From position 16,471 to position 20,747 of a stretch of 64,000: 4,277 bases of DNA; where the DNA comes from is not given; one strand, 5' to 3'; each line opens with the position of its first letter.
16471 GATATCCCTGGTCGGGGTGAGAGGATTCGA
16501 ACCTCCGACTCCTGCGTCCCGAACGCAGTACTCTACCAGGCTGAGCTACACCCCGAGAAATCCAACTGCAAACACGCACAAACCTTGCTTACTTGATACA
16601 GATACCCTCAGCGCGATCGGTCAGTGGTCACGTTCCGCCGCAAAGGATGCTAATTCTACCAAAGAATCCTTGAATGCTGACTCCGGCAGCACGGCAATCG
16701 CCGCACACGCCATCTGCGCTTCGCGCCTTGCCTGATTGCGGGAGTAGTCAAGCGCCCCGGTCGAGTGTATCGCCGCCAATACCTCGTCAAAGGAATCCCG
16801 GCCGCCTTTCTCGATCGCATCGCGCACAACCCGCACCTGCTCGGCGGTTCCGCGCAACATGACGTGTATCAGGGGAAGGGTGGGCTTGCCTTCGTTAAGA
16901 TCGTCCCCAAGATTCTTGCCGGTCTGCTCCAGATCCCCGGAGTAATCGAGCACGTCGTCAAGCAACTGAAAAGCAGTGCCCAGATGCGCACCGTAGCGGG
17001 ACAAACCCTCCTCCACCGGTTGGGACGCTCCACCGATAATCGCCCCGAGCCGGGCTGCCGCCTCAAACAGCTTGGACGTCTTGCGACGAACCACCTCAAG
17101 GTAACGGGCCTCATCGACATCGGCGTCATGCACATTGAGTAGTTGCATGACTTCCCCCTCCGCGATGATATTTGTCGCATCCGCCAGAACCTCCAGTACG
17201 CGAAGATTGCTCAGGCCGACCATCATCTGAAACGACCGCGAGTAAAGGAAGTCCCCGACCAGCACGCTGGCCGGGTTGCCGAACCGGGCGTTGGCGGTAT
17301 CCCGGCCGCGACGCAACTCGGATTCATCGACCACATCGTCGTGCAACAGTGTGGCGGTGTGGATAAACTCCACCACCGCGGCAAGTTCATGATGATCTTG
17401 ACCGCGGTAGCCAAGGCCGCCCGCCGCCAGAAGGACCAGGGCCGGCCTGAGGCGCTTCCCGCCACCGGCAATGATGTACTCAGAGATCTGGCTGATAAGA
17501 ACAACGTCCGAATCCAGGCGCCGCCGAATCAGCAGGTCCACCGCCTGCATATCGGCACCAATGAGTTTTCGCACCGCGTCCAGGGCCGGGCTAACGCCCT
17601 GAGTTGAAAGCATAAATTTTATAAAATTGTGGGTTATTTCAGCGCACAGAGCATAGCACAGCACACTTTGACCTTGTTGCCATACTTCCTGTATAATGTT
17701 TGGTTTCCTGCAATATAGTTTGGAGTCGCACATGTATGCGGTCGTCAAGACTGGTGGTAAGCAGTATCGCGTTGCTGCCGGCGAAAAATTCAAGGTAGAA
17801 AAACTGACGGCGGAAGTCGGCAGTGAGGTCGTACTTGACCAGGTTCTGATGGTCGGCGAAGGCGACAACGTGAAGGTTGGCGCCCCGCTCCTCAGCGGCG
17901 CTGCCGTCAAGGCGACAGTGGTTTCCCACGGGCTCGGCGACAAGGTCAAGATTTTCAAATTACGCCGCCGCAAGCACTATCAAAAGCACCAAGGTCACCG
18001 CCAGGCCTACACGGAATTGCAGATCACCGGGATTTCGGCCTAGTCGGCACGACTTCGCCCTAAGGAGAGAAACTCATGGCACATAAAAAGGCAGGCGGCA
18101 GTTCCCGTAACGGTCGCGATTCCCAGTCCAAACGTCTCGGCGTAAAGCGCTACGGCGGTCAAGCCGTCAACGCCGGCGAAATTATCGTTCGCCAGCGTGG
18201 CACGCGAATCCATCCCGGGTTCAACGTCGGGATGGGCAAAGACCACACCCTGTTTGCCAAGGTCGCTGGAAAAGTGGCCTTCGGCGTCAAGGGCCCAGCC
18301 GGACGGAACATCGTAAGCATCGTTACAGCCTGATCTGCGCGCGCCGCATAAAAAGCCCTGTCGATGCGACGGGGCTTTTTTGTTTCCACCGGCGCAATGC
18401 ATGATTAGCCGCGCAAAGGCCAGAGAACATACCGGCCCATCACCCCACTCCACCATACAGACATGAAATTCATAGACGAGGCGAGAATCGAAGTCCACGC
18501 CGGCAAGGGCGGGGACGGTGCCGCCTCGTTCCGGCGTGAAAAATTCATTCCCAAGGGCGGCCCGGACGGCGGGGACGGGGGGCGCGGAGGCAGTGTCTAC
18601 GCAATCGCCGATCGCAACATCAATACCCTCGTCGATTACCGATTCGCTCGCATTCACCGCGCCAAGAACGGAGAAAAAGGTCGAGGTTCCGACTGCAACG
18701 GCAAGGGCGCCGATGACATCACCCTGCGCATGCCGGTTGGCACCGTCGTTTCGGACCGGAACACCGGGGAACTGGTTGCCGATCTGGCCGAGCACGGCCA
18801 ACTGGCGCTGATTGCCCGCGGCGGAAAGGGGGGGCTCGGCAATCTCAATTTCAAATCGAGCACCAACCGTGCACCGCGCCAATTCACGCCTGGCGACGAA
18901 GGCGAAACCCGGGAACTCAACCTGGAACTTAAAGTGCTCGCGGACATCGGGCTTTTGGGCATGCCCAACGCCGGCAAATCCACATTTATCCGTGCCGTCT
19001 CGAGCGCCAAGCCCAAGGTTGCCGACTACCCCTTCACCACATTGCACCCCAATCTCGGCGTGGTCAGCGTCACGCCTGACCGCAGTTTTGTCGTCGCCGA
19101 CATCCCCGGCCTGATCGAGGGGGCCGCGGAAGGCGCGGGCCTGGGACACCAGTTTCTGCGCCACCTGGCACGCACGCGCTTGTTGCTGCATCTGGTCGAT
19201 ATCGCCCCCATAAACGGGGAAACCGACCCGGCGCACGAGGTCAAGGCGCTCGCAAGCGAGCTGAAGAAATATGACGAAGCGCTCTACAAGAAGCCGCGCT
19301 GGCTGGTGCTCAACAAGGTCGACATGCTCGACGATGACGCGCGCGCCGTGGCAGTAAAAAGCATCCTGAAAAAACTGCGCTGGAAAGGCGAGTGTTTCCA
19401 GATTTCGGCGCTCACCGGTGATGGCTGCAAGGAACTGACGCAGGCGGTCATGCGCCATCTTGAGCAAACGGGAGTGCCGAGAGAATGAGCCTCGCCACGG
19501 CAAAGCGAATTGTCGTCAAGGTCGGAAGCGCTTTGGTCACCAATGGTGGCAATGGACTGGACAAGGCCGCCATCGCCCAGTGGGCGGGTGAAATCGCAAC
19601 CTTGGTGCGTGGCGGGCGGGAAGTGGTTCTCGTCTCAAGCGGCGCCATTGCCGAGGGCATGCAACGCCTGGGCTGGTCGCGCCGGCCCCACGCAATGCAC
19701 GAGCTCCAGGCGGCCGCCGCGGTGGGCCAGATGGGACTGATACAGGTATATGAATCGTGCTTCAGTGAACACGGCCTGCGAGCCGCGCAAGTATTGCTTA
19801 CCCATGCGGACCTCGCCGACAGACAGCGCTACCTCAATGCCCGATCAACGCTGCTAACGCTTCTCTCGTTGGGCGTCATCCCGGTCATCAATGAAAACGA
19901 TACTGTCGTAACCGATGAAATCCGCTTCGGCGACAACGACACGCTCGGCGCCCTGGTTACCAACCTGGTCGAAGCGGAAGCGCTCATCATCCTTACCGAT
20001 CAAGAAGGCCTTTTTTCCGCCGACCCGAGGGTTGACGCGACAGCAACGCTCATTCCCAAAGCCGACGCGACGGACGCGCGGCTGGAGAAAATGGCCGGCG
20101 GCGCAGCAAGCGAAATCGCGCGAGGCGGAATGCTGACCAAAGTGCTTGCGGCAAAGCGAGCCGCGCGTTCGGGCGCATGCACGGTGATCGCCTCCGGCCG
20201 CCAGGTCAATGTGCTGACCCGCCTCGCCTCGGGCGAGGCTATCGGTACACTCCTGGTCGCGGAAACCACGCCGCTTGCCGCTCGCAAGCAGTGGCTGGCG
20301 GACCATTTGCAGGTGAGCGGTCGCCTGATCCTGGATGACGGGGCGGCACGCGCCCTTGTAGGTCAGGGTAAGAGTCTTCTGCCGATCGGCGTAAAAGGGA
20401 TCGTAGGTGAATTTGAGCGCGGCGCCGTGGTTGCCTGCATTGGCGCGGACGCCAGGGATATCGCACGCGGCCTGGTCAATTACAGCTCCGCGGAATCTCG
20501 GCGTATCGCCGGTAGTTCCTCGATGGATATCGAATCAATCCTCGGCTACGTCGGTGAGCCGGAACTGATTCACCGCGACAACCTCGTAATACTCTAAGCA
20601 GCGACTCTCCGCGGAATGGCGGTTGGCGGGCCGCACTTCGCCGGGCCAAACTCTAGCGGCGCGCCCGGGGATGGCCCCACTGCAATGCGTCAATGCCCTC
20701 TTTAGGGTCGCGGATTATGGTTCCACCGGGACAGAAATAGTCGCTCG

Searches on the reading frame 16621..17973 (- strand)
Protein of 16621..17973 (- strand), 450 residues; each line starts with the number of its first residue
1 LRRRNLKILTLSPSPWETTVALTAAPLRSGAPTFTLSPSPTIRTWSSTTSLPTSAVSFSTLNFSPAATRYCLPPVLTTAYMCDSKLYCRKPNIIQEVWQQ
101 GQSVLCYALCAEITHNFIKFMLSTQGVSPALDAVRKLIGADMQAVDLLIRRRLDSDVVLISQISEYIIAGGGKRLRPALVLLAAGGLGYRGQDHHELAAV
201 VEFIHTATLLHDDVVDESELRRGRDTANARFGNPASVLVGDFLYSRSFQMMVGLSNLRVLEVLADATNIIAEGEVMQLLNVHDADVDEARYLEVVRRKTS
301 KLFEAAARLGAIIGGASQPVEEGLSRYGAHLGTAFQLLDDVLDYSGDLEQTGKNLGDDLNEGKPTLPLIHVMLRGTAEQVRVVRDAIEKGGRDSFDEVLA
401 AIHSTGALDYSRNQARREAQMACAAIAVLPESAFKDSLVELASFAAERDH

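Call 82: search_protein_families(library=pfam, proteins=[window:16621-17973:-], max_evalue=0.0001)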
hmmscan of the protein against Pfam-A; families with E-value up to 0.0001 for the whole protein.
window:16621-17973:- (450 aa): 1 family
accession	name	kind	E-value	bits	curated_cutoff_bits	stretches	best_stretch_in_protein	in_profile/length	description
PF00348.22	polyprenyl_synt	-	3.1e-78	262.9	27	1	159-393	3-242/251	Polyprenyl synthetase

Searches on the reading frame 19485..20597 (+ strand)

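Call 82: search_protein_families(library=pfam, proteins=[window:19485-20597:+], max_evalue=0.0001)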
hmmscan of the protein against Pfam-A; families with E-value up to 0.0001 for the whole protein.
window:19485-20597:+ (370 aa): 2 families
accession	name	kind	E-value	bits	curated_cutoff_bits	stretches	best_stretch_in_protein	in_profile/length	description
PF00696.33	AA_kinase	-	1.2e-46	159.8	24.9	1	7-235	1-231/234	Amino acid kinase family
PF01472.26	PUA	-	1.1e-16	60.9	24.8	1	279-353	1-74/74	PUA domain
